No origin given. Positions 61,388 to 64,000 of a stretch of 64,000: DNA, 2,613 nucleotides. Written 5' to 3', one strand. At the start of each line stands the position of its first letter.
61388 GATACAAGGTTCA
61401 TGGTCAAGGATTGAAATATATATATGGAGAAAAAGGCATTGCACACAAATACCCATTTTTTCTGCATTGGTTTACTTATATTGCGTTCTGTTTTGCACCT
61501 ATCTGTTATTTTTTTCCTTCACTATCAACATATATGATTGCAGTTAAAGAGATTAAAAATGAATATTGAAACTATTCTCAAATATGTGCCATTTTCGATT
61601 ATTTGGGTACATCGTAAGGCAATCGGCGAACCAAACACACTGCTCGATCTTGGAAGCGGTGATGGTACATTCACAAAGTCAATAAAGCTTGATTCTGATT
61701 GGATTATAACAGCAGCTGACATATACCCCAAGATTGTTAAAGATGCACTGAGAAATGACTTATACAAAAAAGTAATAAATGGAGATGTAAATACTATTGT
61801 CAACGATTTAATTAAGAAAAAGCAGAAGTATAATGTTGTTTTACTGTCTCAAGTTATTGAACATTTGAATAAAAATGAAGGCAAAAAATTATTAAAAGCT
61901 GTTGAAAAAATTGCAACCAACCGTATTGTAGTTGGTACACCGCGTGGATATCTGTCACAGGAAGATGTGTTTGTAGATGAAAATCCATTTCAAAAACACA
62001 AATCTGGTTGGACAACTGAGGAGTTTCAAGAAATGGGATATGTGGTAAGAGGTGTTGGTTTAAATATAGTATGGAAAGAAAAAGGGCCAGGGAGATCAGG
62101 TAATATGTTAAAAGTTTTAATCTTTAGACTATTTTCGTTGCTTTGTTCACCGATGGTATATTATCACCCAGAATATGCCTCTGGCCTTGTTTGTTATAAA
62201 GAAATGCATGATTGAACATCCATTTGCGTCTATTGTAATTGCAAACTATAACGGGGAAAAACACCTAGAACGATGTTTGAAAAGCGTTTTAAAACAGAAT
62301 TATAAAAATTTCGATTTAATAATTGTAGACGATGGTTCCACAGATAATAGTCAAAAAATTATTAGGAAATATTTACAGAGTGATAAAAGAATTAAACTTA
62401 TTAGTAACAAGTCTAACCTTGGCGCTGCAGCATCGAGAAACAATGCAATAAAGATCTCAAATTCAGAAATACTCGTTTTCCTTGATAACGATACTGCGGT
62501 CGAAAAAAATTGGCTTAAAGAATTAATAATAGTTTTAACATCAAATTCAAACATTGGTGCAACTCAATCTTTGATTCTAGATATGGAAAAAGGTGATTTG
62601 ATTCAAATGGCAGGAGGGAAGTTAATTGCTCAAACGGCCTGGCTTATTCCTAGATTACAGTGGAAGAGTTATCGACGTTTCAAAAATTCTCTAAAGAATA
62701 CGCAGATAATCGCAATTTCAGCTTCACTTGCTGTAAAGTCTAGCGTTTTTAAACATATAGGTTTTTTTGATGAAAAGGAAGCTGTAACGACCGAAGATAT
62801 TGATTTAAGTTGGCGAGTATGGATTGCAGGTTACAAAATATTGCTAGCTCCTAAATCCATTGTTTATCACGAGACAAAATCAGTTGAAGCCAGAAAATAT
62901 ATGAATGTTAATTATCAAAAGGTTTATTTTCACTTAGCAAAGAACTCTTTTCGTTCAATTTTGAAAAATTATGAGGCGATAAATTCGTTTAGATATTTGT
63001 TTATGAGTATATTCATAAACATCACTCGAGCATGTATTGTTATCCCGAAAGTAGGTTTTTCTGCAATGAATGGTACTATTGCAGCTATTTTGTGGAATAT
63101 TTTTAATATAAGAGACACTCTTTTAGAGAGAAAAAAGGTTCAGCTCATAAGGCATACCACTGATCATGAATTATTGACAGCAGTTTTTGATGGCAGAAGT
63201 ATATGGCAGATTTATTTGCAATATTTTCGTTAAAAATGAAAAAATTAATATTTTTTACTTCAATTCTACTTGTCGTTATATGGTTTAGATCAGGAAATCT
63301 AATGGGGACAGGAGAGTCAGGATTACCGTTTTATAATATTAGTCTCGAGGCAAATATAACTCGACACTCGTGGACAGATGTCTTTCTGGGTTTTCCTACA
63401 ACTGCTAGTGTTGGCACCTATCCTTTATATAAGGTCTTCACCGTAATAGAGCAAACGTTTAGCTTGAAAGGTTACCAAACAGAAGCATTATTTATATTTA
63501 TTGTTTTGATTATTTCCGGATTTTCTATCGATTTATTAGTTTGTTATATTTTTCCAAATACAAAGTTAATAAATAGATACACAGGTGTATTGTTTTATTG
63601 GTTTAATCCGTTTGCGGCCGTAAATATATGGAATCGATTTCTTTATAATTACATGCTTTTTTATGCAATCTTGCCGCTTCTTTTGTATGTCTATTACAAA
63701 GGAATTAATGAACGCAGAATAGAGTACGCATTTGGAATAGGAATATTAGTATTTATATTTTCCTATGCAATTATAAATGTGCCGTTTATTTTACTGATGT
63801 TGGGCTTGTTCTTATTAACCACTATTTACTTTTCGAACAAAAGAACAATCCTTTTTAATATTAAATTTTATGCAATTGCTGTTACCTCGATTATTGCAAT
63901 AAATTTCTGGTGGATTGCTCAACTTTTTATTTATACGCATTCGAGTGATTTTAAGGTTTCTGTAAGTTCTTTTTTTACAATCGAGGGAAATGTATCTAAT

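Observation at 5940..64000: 58-kb single-strand glycosylation super-locus with about 20 GT-C-type membrane transferases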

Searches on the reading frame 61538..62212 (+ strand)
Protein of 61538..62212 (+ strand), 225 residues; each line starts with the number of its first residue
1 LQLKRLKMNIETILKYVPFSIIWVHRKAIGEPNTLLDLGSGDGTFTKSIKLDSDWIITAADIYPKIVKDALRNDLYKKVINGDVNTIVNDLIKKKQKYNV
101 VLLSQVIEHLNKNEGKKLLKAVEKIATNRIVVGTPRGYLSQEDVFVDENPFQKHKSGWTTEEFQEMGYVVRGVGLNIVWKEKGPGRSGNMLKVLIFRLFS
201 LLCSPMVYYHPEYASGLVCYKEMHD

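Call 9: search_protein_families(library=pfam, proteins=[window:61538-62212:+], max_evalue=0.01)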
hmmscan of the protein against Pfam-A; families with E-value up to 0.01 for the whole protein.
window:61538-62212:+ (225 aa): 6 families
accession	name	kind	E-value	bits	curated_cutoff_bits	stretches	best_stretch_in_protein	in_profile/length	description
PF08242.18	Methyltransf_12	-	1.9e-07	32.1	30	1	36-124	1-90/98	Methyltransferase domain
PF13489.12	Methyltransf_23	-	4.3e-06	27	27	1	29-112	20-96/164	Methyltransferase domain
PF13649.12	Methyltransf_25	-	1.4e-05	26.1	27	1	36-124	2-91/97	Methyltransferase domain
PF08241.18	Methyltransf_11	-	3.5e-05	24.8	21.2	1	36-124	1-85/95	Methyltransferase domain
PF13847.12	Methyltransf_31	-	0.00021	21.5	27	1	33-137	5-105/145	Methyltransferase domain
PF05219.18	DREV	-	0.0051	16.4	26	1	31-126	94-178/265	DREV methyltransferase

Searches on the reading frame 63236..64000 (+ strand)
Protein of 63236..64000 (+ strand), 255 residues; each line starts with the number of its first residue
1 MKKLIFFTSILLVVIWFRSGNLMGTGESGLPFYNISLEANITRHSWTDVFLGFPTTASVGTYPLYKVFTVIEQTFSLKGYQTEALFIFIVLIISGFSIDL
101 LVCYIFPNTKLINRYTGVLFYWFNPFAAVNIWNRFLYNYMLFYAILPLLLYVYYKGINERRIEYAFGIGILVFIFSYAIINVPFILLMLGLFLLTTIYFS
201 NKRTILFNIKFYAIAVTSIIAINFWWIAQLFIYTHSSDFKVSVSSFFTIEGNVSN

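Call 9: search_protein_families(library=pfam, proteins=[window:63236-64000:+], max_evalue=0.01)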
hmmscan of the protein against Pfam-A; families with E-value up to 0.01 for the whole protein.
window:63236-64000:+ (255 aa): 0 families

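Call 23: search_protein_families(library=ncbifam, proteins=[window:63236-64000:+], max_evalue=1)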
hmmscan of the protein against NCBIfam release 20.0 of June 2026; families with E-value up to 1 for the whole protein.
window:63236-64000:+ (255 aa): 0 families

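Call 24: search_protein_families(library=pfam, proteins=[window:63236-64000:+], max_evalue=10)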
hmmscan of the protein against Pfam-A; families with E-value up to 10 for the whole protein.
window:63236-64000:+ (255 aa): 2 families
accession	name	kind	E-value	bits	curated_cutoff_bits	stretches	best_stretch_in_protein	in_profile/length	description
PF20176.3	DUF6541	-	0.13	11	29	1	82-226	182-338/646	Family of unknown function (DUF6541)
PF11067.13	DUF2868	-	0.28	11.1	26.8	1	126-161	107-142/315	Protein of unknown function (DUF2868)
